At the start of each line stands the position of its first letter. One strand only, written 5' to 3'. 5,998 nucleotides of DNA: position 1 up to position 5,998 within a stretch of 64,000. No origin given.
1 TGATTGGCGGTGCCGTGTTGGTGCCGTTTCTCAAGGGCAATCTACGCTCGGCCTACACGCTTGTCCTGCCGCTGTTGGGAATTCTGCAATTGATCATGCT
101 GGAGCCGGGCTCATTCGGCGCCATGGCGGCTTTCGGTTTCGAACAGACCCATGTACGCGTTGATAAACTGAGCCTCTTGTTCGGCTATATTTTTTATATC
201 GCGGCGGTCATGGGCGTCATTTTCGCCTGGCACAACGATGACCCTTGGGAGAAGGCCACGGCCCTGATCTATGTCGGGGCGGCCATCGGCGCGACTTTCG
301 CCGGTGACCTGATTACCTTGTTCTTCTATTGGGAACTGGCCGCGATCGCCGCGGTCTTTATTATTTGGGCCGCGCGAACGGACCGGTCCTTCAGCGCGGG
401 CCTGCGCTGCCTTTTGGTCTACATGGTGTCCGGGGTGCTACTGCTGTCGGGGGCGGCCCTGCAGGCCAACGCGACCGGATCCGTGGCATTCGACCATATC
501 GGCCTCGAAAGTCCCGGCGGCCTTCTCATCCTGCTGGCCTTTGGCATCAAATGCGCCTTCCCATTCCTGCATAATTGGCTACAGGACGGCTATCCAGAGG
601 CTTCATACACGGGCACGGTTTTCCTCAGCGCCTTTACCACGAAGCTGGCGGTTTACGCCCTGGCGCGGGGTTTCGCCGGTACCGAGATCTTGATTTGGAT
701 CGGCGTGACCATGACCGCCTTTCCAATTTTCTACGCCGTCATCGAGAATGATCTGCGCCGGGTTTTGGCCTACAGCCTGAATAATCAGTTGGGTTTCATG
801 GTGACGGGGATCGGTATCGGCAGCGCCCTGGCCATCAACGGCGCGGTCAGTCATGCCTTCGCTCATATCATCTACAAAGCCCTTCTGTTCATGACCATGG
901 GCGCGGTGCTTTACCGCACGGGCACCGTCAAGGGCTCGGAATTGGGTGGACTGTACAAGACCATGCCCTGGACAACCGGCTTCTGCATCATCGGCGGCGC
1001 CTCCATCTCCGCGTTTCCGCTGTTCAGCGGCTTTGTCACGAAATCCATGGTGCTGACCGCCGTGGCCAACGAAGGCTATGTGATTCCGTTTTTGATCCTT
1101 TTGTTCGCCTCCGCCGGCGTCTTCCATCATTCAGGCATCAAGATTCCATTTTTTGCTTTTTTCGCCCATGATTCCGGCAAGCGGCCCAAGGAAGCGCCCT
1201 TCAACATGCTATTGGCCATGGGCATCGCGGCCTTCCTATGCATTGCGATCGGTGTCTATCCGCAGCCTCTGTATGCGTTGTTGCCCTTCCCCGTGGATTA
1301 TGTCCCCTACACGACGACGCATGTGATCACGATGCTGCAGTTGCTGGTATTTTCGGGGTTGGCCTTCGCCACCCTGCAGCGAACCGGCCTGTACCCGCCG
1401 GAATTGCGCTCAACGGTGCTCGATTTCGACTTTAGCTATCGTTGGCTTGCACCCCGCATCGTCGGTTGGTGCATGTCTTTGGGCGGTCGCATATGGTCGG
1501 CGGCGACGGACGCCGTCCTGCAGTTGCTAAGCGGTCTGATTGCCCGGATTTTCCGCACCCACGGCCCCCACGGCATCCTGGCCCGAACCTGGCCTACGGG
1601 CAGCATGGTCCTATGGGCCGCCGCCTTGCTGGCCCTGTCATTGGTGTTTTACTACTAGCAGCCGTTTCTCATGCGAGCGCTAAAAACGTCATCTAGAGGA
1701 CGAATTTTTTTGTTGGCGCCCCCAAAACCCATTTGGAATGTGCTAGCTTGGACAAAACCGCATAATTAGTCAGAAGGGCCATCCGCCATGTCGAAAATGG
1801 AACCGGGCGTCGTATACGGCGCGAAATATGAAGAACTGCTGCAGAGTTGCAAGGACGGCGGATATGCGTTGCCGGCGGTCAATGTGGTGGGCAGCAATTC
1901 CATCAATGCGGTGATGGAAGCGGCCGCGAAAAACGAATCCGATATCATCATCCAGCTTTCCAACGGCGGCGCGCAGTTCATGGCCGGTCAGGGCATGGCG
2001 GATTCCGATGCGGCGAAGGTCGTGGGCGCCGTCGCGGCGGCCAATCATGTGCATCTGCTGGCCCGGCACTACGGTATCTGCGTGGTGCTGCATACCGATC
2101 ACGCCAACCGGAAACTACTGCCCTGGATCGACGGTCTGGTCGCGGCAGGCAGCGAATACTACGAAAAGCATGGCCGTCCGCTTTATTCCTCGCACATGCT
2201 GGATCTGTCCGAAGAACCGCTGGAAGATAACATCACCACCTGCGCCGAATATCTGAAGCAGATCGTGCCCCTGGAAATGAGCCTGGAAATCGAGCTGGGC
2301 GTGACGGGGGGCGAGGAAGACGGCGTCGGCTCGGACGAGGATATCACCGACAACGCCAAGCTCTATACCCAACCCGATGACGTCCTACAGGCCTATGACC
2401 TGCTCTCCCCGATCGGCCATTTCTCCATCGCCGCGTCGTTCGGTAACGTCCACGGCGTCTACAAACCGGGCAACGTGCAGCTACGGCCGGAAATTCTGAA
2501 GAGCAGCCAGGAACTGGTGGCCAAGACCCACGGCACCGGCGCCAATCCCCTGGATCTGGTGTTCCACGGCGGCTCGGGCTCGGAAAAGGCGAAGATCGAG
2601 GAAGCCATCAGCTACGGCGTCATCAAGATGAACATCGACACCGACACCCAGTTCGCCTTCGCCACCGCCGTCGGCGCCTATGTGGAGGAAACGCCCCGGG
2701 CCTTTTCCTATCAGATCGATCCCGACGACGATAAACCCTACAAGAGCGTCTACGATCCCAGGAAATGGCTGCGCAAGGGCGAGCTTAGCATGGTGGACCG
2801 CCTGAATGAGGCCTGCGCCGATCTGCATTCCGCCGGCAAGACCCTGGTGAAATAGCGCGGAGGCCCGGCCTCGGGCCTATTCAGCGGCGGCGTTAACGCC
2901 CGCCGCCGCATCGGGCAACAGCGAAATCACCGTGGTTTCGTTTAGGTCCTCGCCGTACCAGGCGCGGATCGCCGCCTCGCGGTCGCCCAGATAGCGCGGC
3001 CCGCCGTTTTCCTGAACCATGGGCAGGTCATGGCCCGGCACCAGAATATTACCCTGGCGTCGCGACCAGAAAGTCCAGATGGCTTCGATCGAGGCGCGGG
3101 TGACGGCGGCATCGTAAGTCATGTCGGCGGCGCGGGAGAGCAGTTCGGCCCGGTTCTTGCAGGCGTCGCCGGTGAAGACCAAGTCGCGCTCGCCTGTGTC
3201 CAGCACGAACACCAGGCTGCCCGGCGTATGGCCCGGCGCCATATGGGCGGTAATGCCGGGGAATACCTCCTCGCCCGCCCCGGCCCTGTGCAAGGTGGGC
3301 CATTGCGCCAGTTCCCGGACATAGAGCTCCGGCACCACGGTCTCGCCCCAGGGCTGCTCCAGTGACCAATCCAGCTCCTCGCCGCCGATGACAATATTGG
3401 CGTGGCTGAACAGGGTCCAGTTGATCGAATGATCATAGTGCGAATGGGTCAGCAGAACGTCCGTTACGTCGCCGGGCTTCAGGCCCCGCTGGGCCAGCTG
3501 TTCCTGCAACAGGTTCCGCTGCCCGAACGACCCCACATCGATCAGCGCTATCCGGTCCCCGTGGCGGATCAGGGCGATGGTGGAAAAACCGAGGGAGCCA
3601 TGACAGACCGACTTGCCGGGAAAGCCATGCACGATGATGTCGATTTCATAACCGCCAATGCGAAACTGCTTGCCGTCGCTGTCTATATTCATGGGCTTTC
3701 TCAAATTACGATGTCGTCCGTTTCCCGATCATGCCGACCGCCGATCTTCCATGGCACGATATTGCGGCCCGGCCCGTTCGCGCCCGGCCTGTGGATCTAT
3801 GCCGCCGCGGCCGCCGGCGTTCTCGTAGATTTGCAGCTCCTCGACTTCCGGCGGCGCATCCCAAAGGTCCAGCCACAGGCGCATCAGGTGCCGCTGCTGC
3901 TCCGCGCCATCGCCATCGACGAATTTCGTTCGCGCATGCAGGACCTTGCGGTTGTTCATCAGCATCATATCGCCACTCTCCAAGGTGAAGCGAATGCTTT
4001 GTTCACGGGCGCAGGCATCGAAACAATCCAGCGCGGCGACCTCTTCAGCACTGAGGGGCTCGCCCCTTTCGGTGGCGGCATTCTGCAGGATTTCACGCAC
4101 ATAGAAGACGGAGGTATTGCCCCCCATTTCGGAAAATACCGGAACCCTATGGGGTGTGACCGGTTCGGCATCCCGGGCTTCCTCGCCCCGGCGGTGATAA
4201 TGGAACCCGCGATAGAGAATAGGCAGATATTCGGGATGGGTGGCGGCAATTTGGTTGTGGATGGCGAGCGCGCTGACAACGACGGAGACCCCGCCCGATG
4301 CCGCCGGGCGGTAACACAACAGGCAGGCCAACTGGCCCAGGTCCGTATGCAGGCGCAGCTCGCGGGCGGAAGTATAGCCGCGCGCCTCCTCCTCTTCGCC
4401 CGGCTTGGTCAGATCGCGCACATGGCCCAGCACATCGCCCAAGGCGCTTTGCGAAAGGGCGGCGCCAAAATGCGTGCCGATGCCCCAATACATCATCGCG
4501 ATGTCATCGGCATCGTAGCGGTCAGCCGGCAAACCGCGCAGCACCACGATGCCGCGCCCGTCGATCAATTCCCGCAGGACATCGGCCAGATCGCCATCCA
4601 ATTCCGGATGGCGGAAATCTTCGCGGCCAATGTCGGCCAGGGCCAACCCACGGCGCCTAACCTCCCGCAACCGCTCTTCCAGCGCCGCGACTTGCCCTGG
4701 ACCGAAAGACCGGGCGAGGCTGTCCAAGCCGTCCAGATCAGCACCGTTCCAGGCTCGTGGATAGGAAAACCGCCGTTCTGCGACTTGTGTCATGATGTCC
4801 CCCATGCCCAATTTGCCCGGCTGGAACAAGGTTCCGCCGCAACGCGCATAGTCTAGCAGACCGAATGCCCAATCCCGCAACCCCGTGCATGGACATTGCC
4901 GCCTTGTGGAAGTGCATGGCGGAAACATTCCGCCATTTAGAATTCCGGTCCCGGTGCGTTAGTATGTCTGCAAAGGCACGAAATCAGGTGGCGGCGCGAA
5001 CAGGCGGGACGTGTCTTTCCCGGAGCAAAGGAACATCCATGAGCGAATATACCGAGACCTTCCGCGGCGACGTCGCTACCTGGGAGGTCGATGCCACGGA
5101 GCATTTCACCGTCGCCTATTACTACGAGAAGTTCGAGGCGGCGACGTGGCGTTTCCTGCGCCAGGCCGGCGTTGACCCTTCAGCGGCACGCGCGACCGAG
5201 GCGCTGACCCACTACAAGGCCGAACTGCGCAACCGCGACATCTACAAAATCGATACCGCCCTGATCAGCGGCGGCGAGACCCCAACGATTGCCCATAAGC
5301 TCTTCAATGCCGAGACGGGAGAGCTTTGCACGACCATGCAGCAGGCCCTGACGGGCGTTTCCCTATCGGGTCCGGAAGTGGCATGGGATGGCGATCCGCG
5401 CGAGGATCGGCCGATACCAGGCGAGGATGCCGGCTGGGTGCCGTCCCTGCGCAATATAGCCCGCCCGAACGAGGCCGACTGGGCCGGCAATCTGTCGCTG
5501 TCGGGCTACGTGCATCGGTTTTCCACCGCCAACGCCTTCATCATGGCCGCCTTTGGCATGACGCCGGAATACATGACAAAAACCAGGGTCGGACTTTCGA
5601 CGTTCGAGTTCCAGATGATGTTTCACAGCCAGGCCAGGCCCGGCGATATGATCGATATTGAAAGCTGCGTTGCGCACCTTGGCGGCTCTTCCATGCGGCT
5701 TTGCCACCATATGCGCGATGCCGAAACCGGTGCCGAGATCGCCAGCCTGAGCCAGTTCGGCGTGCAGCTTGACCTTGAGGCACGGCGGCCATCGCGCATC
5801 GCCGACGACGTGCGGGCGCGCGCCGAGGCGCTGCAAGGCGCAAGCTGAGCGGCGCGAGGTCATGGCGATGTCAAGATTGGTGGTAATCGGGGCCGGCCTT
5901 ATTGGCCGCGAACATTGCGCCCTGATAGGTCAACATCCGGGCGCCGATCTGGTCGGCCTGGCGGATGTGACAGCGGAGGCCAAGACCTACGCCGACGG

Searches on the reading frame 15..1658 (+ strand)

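Call 8: search_protein_families(library=pfam, proteins=[window:15-1658:+])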
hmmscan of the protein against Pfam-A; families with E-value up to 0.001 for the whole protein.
window:15-1658:+ (547 aa): 1 family
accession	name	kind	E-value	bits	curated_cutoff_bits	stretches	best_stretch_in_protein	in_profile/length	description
PF00361.26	Proton_antipo_M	-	5e-37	128.1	21.5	1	96-364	1-289/294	NADH:quinone oxidoreductase/Mrp antiporter, TM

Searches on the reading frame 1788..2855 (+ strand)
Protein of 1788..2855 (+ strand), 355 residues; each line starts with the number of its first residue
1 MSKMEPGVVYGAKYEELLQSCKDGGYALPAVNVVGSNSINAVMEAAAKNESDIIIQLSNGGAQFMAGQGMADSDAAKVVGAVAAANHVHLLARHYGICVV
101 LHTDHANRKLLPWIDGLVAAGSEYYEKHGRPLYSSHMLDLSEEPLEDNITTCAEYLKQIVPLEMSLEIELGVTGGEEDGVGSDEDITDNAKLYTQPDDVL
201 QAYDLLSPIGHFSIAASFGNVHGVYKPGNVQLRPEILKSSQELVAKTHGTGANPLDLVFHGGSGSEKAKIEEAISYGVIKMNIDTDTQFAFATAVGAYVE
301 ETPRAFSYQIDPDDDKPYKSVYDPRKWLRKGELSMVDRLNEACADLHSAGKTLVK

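Call 8: search_protein_families(library=pfam, proteins=[window:1788-2855:+])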
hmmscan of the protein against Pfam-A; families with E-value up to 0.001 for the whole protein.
window:1788-2855:+ (355 aa): 1 family
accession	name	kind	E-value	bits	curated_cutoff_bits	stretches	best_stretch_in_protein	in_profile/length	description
PF01116.26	F_bP_aldolase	-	2.4e-78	263.9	25.5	1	13-351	2-277/277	Fructose-bisphosphate aldolase class-II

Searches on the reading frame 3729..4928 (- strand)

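Call 8: search_protein_families(library=pfam, proteins=[window:3729-4928:-])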
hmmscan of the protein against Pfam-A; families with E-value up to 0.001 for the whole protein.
window:3729-4928:- (399 aa): 1 family
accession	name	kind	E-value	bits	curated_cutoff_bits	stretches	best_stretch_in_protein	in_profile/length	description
PF02668.22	TauD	-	6.8e-37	128.2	27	1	98-352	8-267/267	Taurine catabolism dioxygenase TauD, TfdA family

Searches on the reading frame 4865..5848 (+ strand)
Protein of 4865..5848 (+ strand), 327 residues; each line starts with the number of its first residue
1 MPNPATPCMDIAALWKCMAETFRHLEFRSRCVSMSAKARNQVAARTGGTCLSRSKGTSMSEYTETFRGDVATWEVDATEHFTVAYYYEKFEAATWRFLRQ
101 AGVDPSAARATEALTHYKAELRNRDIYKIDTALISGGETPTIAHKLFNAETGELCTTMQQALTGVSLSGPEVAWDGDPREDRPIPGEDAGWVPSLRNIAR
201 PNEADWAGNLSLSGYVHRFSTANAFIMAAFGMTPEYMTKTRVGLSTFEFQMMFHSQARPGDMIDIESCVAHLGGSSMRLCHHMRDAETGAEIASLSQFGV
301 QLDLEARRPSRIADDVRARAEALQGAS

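Call 8: search_protein_families(library=pfam, proteins=[window:4865-5848:+])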
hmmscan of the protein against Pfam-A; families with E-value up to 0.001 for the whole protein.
window:4865-5848:+ (327 aa): 3 families
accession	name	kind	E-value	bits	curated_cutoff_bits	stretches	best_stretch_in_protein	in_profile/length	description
PF13279.12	4HBT_2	-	1.9e-21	77.2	25.5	2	200-319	2-121/122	Thioesterase-like superfamily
PF03061.28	4HBT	-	4.6e-05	24.1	20.6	0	244-289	31-76/79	Thioesterase superfamily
PF01643.23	Acyl-ACP_TE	-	0.0002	21.5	23.7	1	227-318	38-129/131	Acyl-ACP thioesterase N-terminal domain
